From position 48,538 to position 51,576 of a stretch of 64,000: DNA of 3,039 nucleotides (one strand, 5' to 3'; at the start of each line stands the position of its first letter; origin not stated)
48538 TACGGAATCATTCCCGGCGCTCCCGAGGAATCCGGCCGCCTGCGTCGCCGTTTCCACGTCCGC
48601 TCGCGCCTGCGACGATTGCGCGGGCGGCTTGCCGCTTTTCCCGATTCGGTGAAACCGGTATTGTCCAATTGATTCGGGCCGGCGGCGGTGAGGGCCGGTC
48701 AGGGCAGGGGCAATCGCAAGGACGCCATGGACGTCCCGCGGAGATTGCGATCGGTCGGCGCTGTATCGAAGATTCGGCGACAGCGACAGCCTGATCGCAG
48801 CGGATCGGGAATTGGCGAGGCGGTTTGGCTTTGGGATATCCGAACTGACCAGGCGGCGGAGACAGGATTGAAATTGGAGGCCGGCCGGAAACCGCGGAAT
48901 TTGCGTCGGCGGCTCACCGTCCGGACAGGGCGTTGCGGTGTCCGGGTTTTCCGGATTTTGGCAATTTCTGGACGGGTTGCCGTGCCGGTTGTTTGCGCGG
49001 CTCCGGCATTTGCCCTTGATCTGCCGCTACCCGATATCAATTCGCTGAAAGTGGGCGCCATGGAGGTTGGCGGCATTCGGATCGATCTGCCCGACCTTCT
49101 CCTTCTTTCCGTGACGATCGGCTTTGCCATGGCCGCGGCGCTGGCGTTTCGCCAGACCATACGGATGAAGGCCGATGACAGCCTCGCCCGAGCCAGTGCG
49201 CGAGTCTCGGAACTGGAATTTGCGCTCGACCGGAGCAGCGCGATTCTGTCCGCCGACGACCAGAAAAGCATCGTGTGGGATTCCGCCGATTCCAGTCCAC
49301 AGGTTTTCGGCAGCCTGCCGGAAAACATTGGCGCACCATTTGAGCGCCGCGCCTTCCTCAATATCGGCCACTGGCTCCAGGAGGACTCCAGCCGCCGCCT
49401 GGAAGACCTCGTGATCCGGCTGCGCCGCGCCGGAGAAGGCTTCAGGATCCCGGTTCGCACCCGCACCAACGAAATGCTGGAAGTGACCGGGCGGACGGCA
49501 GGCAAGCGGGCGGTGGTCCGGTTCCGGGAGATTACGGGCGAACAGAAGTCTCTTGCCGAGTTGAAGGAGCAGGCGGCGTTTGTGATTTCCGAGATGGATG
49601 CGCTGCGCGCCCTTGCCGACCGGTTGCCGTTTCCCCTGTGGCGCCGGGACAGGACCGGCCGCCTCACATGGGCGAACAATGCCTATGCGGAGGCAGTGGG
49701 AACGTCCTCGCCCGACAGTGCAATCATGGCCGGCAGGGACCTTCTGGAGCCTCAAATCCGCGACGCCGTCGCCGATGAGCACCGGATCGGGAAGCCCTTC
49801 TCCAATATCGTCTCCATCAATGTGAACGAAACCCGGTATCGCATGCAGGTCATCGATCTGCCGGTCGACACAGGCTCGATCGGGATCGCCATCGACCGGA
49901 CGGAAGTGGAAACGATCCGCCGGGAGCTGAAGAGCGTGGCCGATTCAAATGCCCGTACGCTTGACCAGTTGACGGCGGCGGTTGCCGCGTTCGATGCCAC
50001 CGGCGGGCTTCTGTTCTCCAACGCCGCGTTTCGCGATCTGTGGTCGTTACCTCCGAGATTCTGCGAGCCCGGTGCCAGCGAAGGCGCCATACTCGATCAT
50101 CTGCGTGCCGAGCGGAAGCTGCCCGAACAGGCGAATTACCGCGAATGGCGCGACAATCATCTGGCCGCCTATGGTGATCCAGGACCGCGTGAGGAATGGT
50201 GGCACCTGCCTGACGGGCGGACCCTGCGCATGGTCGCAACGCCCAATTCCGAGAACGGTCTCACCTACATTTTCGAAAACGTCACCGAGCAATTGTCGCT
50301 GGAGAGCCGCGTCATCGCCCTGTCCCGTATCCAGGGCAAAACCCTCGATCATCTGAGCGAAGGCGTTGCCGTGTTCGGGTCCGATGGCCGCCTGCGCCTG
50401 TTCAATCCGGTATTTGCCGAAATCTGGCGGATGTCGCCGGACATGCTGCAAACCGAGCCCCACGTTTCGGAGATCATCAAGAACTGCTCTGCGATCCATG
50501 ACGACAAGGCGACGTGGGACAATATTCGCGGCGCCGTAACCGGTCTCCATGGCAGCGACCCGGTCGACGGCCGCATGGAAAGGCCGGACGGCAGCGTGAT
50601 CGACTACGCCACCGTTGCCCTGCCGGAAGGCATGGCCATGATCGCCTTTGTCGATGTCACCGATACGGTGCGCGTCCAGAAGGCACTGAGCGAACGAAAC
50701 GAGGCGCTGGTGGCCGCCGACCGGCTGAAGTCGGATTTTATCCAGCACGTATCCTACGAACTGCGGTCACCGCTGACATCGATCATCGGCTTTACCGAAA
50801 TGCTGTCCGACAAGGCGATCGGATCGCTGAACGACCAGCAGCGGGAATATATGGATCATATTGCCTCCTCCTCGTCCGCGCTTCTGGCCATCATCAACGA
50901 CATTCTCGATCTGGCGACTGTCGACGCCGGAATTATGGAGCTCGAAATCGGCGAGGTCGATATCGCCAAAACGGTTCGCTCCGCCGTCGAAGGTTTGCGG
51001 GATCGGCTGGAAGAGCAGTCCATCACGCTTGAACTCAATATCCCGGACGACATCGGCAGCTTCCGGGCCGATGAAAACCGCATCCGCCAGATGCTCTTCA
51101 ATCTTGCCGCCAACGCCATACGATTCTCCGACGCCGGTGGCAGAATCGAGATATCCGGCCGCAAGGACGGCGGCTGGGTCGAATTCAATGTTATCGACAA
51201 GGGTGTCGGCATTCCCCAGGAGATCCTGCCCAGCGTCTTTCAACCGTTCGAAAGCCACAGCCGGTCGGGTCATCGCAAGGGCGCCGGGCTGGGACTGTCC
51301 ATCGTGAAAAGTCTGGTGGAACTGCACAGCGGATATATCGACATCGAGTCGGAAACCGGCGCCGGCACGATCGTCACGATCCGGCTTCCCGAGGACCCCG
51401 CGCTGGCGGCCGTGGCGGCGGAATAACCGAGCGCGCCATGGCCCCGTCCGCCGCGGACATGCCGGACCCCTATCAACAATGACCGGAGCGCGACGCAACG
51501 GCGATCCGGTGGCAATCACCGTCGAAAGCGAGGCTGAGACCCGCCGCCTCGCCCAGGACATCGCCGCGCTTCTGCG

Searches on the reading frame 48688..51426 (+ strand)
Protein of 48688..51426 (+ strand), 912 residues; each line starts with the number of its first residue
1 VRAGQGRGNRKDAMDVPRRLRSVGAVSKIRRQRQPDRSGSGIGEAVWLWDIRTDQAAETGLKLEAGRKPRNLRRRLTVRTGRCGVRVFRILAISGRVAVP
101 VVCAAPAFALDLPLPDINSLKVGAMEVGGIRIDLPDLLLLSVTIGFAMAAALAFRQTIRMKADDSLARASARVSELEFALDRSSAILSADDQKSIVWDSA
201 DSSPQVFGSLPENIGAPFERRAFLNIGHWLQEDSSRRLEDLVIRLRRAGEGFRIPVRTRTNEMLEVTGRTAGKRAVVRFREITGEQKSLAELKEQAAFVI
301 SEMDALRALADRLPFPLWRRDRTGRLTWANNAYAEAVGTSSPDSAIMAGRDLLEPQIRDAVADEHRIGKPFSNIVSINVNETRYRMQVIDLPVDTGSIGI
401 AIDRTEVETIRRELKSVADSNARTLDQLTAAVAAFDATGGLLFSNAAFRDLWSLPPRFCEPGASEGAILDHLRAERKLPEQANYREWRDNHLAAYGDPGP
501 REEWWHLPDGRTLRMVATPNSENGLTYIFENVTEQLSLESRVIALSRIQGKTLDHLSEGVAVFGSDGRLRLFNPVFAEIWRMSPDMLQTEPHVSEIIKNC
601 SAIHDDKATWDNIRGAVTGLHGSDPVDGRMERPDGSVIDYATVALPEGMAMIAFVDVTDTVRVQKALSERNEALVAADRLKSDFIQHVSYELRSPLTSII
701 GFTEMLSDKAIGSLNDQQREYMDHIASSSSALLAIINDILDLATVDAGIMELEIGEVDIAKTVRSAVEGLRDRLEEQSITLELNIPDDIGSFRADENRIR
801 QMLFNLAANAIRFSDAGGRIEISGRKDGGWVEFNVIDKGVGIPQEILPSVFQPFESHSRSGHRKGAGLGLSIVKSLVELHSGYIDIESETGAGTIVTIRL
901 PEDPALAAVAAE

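Call 9: search_protein_families(library=pfam, proteins=[window:48688-51426:+], max_evalue=0.001)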
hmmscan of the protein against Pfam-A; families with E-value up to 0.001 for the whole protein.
window:48688-51426:+ (912 aa): 6 families
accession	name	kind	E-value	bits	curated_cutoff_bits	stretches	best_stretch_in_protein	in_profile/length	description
PF02518.31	HATPase_c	-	2.3e-29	102.5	26.4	1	795-903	2-110/111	Histidine kinase-, DNA gyrase B-, and HSP90-like ATPase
PF12860.13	PAS_7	-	3.6e-27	95.2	27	2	425-537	1-112/115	PAS fold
PF00512.31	HisKA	-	4.2e-18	65.6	26.9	1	681-748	2-66/66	His Kinase A (phospho-acceptor) domain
PF13188.13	PAS_8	-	6.3e-10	39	21.8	0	306-356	3-53/65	PAS domain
PF08448.16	PAS_4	-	4.5e-07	30.5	23.1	0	553-585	1-33/110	PAS fold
PF13581.12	HATPase_c_2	-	6.3e-05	23.4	27.4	1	806-899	39-126/127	Histidine kinase-like ATPase domain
